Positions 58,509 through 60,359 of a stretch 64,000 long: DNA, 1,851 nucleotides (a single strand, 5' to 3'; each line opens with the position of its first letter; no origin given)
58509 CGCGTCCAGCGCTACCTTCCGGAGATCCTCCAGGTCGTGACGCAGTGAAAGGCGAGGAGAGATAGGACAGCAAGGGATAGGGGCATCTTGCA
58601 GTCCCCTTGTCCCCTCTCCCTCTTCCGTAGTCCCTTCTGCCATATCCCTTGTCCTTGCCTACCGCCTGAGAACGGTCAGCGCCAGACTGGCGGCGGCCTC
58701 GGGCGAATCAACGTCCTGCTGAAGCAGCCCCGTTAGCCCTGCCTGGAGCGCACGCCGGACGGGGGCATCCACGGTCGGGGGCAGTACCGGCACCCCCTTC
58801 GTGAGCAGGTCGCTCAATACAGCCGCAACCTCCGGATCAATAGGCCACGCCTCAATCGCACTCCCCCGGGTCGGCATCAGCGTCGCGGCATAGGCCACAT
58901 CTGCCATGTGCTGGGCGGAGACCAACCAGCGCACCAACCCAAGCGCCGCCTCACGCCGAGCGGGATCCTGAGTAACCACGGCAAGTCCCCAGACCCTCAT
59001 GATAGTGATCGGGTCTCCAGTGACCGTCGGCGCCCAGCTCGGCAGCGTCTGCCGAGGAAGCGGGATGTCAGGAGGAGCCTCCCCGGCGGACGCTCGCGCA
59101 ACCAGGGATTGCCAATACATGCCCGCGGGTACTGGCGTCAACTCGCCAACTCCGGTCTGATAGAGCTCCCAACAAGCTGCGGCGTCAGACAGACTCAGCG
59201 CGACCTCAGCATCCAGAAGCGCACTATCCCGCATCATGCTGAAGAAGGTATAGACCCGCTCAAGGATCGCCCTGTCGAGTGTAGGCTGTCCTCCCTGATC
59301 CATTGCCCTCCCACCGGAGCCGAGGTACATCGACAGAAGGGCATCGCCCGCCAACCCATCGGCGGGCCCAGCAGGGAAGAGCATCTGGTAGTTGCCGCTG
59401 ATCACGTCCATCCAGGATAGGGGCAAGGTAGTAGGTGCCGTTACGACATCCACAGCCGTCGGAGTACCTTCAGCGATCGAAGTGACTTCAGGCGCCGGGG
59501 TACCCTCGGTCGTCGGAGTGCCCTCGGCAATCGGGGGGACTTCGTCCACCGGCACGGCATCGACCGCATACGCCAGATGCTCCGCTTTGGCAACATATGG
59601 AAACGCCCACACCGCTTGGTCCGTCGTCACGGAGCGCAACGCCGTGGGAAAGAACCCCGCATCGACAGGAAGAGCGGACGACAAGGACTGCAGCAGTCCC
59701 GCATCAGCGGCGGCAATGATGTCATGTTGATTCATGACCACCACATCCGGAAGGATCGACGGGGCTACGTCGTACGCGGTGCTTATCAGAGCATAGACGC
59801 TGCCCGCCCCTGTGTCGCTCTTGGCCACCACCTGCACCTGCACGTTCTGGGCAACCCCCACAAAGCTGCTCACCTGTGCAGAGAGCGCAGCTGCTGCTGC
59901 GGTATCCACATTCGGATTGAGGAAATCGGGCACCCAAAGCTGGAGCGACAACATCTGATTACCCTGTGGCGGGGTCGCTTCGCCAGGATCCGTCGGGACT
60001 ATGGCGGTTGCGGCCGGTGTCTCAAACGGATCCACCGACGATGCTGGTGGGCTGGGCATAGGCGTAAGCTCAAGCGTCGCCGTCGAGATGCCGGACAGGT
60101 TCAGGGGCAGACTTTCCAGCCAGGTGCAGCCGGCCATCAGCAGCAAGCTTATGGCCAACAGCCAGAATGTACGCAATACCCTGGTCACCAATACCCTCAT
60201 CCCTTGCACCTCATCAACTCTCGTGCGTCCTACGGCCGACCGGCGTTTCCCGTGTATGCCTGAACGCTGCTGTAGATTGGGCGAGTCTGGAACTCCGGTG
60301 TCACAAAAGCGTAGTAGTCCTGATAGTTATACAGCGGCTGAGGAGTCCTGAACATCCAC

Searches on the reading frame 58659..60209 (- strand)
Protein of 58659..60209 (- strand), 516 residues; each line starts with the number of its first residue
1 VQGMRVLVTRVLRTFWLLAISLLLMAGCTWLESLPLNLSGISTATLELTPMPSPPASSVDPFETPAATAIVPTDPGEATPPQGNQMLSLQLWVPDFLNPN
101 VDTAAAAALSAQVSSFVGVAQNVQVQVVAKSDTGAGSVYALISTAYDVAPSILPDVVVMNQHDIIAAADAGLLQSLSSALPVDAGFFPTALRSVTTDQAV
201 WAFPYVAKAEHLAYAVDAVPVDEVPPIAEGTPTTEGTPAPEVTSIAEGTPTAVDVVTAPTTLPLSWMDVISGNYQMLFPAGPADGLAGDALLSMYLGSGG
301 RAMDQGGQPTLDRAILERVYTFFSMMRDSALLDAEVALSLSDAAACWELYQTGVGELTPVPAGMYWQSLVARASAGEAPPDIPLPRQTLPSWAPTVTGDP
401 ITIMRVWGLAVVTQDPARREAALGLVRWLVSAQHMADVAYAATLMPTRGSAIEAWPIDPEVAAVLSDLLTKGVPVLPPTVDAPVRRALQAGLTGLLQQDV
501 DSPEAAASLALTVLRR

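Call 80: search_protein_families(library=pfam, proteins=[window:58659-60209:-], max_evalue=0.00001)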
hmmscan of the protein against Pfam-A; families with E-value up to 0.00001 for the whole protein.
window:58659-60209:- (516 aa): 1 family
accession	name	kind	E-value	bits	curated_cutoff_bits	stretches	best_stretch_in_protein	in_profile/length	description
PF13416.11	SBP_bac_8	-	1.2e-07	32.3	27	0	149-222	37-107/279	Bacterial extracellular solute-binding protein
